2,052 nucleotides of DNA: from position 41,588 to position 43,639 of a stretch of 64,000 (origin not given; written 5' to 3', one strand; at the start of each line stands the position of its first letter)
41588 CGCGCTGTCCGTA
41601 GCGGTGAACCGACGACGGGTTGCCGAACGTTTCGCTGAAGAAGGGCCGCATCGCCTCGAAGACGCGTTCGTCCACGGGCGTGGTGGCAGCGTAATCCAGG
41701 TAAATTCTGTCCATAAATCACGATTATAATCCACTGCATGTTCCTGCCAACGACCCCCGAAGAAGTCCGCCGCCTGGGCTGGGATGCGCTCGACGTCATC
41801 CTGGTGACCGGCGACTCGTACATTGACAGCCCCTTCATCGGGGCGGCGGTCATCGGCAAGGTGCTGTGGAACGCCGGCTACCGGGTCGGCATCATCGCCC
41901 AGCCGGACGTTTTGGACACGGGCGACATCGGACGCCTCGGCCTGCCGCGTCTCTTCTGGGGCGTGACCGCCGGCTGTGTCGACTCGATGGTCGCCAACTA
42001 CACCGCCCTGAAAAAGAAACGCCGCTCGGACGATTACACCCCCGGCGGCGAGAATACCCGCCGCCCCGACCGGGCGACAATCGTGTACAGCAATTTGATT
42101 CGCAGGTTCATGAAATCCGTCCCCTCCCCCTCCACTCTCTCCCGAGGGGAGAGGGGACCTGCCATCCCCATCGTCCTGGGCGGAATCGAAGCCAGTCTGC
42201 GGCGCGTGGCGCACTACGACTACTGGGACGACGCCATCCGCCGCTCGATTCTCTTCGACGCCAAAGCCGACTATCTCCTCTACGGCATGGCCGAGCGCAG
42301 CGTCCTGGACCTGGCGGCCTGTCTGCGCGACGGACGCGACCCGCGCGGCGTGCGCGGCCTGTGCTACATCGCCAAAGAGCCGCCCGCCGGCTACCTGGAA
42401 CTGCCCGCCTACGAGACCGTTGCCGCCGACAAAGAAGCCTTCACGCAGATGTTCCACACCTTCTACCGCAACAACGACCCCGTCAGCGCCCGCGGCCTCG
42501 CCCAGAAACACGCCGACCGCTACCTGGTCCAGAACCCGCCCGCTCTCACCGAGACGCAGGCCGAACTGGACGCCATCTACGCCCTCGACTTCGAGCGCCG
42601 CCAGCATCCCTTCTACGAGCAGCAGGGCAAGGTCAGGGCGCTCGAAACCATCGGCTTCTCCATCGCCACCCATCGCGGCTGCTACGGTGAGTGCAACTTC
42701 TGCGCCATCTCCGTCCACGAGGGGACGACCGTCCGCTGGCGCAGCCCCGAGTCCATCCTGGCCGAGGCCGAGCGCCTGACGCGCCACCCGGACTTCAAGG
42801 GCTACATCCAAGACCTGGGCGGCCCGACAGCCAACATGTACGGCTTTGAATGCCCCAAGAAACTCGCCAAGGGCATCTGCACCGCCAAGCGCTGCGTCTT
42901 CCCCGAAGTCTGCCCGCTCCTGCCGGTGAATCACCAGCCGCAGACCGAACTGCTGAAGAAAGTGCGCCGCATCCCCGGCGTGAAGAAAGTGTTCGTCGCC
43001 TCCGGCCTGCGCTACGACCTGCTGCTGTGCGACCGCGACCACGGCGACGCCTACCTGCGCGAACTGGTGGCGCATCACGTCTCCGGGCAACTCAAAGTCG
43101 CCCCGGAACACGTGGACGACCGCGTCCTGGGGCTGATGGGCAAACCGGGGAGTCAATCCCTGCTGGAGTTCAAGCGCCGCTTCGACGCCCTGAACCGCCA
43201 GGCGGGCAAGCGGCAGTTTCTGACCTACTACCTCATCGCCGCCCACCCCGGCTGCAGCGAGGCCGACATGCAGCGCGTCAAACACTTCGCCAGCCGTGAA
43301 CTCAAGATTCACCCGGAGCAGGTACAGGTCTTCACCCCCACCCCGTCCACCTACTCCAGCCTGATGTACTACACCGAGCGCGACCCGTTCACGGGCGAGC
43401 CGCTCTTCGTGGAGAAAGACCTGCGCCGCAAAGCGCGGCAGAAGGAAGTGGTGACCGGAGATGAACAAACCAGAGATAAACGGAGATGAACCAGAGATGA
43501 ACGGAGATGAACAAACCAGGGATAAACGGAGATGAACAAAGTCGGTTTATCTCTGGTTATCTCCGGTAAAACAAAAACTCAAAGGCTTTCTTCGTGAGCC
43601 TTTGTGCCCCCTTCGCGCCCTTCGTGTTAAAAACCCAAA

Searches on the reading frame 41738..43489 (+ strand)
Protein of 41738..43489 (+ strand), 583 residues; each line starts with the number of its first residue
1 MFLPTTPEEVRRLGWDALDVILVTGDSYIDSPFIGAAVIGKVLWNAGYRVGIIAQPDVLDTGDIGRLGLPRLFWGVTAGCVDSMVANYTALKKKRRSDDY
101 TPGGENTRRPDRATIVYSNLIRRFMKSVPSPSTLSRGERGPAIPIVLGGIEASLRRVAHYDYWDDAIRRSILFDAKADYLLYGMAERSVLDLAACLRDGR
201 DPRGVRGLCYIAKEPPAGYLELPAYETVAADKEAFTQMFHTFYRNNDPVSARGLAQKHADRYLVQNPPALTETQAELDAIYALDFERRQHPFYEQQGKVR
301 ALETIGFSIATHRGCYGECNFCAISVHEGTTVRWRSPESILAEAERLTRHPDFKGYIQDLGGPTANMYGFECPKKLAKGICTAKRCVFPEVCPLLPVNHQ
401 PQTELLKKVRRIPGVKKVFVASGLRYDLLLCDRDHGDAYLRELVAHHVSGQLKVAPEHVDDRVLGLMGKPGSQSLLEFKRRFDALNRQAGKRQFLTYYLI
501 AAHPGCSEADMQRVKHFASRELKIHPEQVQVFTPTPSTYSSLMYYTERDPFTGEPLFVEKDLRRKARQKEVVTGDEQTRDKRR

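Call 29: search_protein_families(library=ncbifam, proteins=[window:41738-43489:+])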
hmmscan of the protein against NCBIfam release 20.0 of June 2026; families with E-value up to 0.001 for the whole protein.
window:41738-43489:+ (583 aa): 8 families
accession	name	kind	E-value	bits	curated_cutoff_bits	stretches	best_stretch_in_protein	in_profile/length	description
TIGR03904.1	SAM_YgiQ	equivalog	3.3e-237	788.5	462.35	1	2-572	1-557/558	YgiQ family radical SAM protein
TIGR04014.1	B12_SAM_MJ_0865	equivalog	2.9e-11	42.8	360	1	308-352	162-206/434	methyl-coenzyme M reductase glutamine C-methyltransferase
TIGR04013.1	B12_SAM_MJ_1487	hypoth_equivalog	4.6e-07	29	251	1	308-349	153-194/382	TIGR04013 family B12-binding domain/radical SAM domain-containing protein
TIGR00089.1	TIGR00089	subfamily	5.4e-07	28.8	251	1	290-540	125-336/429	MiaB/RimO family radical SAM methylthiotransferase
TIGR04072.2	rSAM_ladder_B12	equivalog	5.9e-07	28.5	360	1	279-350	160-224/443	lipid biosynthesis B12-binding/radical SAM protein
TIGR01579.1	MiaB-like-C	equivalog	6.9e-06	25.6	357.05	0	403-543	209-339/416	tRNA (N(6)-L-threonylcarbamoyladenosine(37)-C(2))-methylthiotransferase MtaB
TIGR01125.1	TIGR01125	equivalog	0.00031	19.9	356.95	0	313-349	144-179/432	30S ribosomal protein S12 methylthiotransferase RimO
TIGR04385.1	B12_rSAM_cofa1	equivalog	0.00074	18.8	450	0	246-349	143-238/438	B12 lower ligand biosynthesis radical SAM protein BzaD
